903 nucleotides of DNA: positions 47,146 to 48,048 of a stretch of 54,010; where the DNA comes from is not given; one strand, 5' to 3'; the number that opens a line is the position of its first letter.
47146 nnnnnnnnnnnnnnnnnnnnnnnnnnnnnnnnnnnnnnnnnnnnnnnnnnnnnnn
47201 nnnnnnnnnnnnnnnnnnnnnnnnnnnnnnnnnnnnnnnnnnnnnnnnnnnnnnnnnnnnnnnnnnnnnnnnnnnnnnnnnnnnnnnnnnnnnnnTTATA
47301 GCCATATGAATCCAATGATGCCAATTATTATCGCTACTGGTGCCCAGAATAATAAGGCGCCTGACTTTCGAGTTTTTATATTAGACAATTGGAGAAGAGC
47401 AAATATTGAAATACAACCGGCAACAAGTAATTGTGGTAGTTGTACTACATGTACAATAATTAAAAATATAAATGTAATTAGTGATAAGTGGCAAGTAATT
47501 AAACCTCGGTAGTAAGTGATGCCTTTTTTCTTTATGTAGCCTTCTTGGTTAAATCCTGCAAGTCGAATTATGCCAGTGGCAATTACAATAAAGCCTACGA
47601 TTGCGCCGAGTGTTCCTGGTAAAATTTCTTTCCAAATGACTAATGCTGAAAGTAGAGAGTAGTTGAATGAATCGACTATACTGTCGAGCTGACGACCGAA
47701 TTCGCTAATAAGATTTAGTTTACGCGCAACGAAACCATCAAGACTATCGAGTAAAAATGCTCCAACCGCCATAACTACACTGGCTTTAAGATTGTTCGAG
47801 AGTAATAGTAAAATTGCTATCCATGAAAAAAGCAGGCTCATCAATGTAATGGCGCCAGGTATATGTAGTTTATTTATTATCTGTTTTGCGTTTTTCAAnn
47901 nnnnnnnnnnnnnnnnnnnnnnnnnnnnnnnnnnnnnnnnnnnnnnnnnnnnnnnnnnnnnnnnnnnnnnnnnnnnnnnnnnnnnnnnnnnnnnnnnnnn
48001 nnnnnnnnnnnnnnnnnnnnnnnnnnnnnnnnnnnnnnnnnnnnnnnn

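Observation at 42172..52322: Convergent two-operon lipid locus mixing archaeal-type and bacterial-type phospholipid enzymes with a dikinase, an ATP-grasp ligase and acyltransferases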

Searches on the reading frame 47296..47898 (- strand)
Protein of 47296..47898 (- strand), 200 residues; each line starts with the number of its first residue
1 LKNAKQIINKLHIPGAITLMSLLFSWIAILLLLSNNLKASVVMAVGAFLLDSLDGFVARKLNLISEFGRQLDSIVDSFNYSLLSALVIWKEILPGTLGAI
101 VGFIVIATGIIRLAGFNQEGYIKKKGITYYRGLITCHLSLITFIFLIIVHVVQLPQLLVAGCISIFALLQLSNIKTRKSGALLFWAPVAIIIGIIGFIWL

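Call 3: search_protein_families(library=pfam, proteins=[window:47296-47898:-], max_evalue=0.1)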
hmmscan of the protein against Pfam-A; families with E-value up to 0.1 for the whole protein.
window:47296-47898:- (200 aa): 1 family
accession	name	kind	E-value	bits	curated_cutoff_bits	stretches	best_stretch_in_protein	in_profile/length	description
PF01066.26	CDP-OH_P_transf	-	4.9e-16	59.9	22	1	11-159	1-138/152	CDP-alcohol phosphatidyltransferase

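Call 4: search_protein_families(library=ncbifam, proteins=[window:47296-47898:-], max_evalue=0.1)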
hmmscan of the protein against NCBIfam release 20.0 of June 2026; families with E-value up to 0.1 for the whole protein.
window:47296-47898:- (200 aa): 14 families
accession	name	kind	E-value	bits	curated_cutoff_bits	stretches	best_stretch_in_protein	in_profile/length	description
TIGR00473.1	pssA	equivalog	3.9e-17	62.8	107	1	19-134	2-114/153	CDP-diacylglycerol--serine O-phosphatidyltransferase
NF038087.1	arch_ser_synth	exception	6.8e-15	55.3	240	1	11-192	4-187/216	archaetidylserine synthase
TIGR04217.1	archae_ser_T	exception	1.1e-14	54.8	200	1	6-189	2-189/221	archaetidylserine synthase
NF040950.1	archin_ph_syn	equivalog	1.3e-11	44.8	180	1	5-112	17-127/191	archaetidylinositol phosphate synthase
NF045883.1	PIPSynth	equivalog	1e-07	31.8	170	1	8-95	19-108/197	phosphatidylinositol phosphate synthase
NF053678.1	ClpnSynClsA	equivalog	7.5e-07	29.5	240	1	11-148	3-138/180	cardiolipin synthase ClsA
TIGR00560.1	pgsA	equivalog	2.7e-06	28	109.1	1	12-89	2-86/183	CDP-diacylglycerol--glycerol-3-phosphate 3-phosphatidyltransferase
NF041135.1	IPPtranDIPPsyn_Thcocales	equivalog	2.2e-05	23.7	580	1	6-107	245-350/419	bifunctional L-myo-inositol-1-phosphate cytidylyltransferase/CDP-L-myo-inositol myo-inositolphosphotransferase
NF045887.1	PhCholSynPs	equivalog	3e-05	23.7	300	1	16-195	17-191/235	phosphatidylcholine synthase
NF045884.1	PhCholSynAgro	equivalog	5.8e-05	23.1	350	1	25-174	21-174/235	phosphatidylcholine synthase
NF045885.1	PhCholSynBorr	equivalog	0.00024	21.1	400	1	5-183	5-179/234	phosphatidylcholine synthase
NF038086.1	anchor_synt_A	exception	0.00041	20.2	200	1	7-92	3-86/222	protein sorting system archaetidylserine synthase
NF008090.0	PRK10832.1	equivalog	0.0034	17.5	304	1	11-88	3-81/182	CDP-diacylglycerol--glycerol-3-phosphate 3-phosphatidyltransferase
NF052561.1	PIPSynBT1523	equivalog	0.037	13.7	350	1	44-87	67-110/232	hypothetical protein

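Call 51: search_solved_structures(query=window:47296-47898:-, max_evalue=1, show_alignments=1)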
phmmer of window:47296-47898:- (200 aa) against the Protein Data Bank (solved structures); distinct sequences matched with E-value up to 1: 5.
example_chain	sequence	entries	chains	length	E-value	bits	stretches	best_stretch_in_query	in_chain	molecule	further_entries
7pow_A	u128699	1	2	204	5.8e-07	33.4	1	13-196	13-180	CDP-diacylglycerol--serine O-phosphatidyltransferase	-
7b1k_A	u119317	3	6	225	8.7e-07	32.9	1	13-196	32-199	CDP-diacylglycerol--serine O-phosphatidyltransferase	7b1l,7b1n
7drj_A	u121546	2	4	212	0.0054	20.5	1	43-126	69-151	CDP-diacylglycerol--glycerol-3-phosphate 3-phosphatidyltransferase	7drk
4mnd_A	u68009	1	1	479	0.033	17.9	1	6-143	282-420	CTP L-myo-inositol-1-phosphate cytidylyltransferase/CDP-L-myo-inositol myo-inositolphospho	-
4o6m_A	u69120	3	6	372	0.089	16.5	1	13-158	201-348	AF2299, a CDP-alcohol phosphotransferase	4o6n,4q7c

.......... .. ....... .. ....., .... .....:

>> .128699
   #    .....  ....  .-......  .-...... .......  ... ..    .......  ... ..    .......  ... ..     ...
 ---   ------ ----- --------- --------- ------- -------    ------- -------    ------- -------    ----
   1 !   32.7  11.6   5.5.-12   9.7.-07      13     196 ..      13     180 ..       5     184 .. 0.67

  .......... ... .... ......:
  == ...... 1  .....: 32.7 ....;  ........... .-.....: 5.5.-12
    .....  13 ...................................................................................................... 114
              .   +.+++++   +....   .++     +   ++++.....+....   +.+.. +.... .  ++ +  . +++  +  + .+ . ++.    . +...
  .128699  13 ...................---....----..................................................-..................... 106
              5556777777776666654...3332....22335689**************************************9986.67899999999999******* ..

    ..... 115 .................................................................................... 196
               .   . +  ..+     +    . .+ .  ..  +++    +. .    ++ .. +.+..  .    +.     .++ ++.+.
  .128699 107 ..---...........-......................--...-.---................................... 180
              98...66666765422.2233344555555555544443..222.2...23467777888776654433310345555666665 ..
